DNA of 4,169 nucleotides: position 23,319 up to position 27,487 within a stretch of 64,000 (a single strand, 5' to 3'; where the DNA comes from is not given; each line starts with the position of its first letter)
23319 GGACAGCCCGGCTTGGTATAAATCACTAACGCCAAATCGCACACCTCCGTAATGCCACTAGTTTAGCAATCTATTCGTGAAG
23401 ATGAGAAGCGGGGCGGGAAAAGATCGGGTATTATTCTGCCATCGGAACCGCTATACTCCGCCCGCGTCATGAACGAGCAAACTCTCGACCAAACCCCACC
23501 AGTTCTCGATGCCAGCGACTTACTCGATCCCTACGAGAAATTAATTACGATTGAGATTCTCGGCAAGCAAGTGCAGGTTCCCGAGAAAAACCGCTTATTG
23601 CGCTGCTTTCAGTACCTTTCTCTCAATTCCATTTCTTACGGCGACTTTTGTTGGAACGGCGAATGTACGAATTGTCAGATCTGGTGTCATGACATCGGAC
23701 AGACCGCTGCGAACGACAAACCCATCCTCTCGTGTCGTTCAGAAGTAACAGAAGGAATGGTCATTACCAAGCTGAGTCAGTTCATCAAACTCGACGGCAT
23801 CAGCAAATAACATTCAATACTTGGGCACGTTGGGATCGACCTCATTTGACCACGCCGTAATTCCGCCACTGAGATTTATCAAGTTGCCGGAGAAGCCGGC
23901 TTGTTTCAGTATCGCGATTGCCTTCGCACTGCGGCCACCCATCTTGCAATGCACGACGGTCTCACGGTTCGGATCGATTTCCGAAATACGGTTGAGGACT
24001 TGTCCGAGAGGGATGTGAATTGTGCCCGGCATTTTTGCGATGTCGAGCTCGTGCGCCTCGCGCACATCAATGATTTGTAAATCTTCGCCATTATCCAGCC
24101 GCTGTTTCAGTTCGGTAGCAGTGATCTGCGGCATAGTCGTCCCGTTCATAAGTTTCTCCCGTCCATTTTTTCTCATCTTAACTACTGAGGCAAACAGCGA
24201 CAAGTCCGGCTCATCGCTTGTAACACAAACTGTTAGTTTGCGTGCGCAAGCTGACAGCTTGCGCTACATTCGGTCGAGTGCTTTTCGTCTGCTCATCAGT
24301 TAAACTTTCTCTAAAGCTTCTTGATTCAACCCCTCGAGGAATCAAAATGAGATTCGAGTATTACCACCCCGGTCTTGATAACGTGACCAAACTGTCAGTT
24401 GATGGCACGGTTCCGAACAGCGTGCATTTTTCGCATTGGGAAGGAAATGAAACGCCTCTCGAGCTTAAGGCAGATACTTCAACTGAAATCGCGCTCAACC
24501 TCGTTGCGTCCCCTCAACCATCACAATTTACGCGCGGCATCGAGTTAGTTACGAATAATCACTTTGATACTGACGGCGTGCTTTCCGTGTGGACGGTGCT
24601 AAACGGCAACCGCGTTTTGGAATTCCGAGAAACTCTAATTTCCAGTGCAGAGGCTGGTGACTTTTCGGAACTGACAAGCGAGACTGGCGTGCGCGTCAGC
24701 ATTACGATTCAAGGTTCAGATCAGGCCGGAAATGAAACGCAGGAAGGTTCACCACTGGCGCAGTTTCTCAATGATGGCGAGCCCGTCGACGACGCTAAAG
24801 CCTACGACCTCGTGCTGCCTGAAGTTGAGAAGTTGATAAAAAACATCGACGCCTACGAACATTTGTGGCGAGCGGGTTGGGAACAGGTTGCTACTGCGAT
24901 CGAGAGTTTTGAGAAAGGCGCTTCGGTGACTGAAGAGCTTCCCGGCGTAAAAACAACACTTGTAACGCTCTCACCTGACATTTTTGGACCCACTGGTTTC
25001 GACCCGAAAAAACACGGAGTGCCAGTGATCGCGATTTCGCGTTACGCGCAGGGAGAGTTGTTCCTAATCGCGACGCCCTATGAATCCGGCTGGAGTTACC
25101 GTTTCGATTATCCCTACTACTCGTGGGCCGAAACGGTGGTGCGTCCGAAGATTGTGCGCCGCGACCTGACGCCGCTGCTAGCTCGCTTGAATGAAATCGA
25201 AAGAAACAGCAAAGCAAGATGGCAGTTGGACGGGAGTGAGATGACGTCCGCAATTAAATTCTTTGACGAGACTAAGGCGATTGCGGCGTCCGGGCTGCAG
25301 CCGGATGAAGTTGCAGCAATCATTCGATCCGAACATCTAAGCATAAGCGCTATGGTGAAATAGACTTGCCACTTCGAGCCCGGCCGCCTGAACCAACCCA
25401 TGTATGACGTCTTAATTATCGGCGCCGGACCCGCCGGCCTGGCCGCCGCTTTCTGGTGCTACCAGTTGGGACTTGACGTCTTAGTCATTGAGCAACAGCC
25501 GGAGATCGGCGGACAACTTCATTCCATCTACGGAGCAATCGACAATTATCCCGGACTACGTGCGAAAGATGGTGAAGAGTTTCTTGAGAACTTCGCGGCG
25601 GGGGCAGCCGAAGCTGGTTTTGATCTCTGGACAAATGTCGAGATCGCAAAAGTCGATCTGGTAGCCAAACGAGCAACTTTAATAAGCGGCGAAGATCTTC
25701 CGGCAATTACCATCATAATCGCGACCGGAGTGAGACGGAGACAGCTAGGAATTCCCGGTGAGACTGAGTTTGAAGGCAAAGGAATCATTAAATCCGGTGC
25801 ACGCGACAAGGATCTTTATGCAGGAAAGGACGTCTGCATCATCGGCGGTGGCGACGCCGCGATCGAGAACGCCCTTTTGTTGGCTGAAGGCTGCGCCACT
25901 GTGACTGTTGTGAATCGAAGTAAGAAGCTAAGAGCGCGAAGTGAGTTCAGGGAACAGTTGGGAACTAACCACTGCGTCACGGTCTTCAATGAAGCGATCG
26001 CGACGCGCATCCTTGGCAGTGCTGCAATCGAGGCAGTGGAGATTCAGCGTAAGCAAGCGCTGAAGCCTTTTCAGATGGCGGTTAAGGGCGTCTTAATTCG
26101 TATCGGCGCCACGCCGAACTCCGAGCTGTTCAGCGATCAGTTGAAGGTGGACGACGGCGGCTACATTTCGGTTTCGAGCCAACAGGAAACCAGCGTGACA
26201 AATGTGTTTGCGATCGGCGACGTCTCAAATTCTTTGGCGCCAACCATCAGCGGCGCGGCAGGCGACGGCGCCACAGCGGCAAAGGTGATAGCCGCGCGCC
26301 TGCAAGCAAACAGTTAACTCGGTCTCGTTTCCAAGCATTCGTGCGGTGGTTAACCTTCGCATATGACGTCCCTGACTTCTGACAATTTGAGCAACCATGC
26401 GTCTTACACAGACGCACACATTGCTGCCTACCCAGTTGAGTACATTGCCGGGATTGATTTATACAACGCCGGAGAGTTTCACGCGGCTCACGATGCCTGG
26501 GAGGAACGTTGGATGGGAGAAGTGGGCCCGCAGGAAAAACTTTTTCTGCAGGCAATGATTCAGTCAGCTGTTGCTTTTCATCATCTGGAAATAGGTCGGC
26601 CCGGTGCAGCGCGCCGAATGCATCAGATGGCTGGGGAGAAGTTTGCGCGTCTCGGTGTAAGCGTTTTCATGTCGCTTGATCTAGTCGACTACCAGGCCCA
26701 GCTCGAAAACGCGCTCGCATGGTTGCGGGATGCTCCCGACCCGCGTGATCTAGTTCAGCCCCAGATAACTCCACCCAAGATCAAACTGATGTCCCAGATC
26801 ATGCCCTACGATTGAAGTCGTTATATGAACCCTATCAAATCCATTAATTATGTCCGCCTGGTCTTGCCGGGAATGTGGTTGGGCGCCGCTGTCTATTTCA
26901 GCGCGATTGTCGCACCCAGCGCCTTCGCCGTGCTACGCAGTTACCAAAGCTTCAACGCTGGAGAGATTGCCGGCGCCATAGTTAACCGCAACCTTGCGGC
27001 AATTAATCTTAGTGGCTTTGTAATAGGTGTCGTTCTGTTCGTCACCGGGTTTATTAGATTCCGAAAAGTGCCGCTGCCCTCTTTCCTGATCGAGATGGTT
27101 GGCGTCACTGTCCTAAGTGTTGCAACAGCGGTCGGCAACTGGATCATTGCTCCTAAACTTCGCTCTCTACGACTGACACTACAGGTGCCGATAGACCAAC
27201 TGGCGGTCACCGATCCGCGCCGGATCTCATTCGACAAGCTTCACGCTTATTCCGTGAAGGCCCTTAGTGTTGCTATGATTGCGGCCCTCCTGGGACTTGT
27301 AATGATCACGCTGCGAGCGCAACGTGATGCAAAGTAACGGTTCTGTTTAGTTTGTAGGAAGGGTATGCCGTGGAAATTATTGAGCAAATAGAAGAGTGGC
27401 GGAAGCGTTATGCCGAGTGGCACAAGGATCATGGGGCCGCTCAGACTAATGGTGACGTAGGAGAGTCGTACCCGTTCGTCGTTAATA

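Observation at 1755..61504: At least 12 intergenic spacers are filled with 7- or 8-nt tandem arrays from a shared word set, mostly as mirrored pairs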

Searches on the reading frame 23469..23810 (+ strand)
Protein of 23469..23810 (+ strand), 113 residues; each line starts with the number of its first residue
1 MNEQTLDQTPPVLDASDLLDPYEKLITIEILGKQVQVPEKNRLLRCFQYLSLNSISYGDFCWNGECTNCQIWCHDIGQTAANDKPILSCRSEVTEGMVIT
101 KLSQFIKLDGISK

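Call 83: search_protein_families(library=pfam, max_evalue=0.01, proteins=[window:23469-23810:+])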
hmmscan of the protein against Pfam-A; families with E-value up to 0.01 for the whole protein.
window:23469-23810:+ (113 aa): 1 family
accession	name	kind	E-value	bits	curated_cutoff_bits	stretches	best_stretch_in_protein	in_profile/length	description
PF13510.11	Fer2_4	-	1.3e-05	25.6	22.8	1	24-101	2-79/82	2Fe-2S iron-sulfur cluster binding domain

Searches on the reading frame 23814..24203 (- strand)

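Call 83: search_protein_families(library=pfam, max_evalue=0.01, proteins=[window:23814-24203:-])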
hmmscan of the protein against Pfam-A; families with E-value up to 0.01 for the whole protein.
window:23814-24203:- (129 aa): 1 family
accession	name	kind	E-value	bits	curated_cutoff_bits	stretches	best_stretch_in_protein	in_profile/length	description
PF00581.25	Rhodanese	-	2.2e-17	63.8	22.2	1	28-121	1-102/102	Rhodanese-like domain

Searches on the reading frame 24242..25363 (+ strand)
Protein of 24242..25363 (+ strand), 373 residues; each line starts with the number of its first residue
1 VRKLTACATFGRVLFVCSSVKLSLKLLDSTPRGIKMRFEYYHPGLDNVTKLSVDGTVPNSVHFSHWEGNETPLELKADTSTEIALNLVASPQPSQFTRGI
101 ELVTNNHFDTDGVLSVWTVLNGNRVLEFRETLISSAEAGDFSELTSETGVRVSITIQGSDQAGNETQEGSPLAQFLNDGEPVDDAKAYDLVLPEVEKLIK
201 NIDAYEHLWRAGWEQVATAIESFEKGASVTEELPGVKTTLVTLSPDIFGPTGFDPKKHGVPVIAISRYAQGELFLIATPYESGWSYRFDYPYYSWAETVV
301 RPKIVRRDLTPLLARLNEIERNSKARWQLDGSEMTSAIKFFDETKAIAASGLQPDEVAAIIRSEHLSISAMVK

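Call 24: search_protein_families(library=pfam, max_evalue=0.00001, proteins=[window:24242-25363:+])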
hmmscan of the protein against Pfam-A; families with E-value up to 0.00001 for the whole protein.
window:24242-25363:+ (373 aa): 1 family
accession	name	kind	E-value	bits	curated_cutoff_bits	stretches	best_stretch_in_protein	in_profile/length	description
PF20392.3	DUF6687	-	9.6e-55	186.5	27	1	46-358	12-321/339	Family of unknown function (DUF6687)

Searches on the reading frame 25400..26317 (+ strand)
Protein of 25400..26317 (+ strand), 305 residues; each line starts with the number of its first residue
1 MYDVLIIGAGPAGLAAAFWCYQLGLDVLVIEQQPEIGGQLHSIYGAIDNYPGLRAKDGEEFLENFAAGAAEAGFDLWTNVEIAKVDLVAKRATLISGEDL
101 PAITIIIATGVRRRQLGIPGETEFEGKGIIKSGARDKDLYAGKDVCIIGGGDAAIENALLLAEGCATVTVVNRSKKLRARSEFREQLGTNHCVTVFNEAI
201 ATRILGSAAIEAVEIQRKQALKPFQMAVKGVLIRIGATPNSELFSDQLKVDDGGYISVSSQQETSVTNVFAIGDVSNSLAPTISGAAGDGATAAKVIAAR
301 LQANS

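Call 24: search_protein_families(library=pfam, max_evalue=0.00001, proteins=[window:25400-26317:+])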
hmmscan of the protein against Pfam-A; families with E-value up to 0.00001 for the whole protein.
window:25400-26317:+ (305 aa): 11 families
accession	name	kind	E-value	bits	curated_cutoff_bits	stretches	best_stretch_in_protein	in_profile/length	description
PF07992.20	Pyr_redox_2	-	1e-37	130.6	26.1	1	2-283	1-284/291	Pyridine nucleotide-disulphide oxidoreductase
PF13738.12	Pyr_redox_3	-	2.5e-21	76.6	30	1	59-273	81-305/305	Pyridine nucleotide-disulphide oxidoreductase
PF00890.30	FAD_binding_2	-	6.1e-12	45.9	20.4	1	3-50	1-48/414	FAD binding domain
PF12831.13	FAD_oxidored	-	7.3e-11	42.4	27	1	3-44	1-42/416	FAD dependent oxidoreductase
PF00070.33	Pyr_redox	-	1.6e-10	41.8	22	0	145-215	2-79/82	Pyridine nucleotide-disulphide oxidoreductase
PF01266.30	DAO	-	2.4e-10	40.9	27.9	1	3-39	1-38/353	FAD dependent oxidoreductase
PF13450.12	NAD_binding_8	-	3.7e-09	37.2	21.9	1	6-43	1-38/68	NAD(P)-binding Rossmann-like domain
PF03486.20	HI0933_like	-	4.4e-09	36.6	50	1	3-40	2-39/244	HI0933-like protein Rossmann domain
PF01494.25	FAD_binding_3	-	1.1e-08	35.2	22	0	2-34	2-34/349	FAD binding domain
PF01946.23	Thi4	-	5.6e-07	29.5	26.2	0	3-40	19-57/235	Thi4 family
PF01262.27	AlaDh_PNT_C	-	8.5e-07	29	23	0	4-46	31-73/214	Alanine dehydrogenase/PNT, C-terminal domain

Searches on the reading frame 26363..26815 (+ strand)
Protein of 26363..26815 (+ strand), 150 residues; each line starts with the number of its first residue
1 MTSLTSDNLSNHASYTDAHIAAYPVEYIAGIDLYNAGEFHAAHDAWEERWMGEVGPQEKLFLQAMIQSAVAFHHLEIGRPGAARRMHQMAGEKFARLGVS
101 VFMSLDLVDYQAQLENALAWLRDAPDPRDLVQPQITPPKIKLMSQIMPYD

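Call 24: search_protein_families(library=pfam, max_evalue=0.00001, proteins=[window:26363-26815:+])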
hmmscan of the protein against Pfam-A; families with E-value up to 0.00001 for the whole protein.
window:26363-26815:+ (150 aa): 1 family
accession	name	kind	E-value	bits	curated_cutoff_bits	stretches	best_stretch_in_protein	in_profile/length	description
PF03745.19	DUF309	-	3.5e-19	68.7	27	1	28-86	2-59/59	Domain of unknown function (DUF309)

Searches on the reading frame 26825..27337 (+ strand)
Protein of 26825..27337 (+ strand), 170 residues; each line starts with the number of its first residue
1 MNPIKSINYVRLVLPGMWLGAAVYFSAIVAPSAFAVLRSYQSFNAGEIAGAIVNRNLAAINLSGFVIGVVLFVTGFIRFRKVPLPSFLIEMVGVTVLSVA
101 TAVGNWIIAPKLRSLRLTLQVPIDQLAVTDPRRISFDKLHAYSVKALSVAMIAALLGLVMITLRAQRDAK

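Call 24: search_protein_families(library=pfam, max_evalue=0.00001, proteins=[window:26825-27337:+])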
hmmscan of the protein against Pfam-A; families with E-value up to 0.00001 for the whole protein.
window:26825-27337:+ (170 aa): 1 family
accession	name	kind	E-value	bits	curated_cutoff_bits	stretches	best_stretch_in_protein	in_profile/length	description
PF13664.11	DUF4149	-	2.5e-07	31.3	24.6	1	15-116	3-97/102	Domain of unknown function (DUF4149)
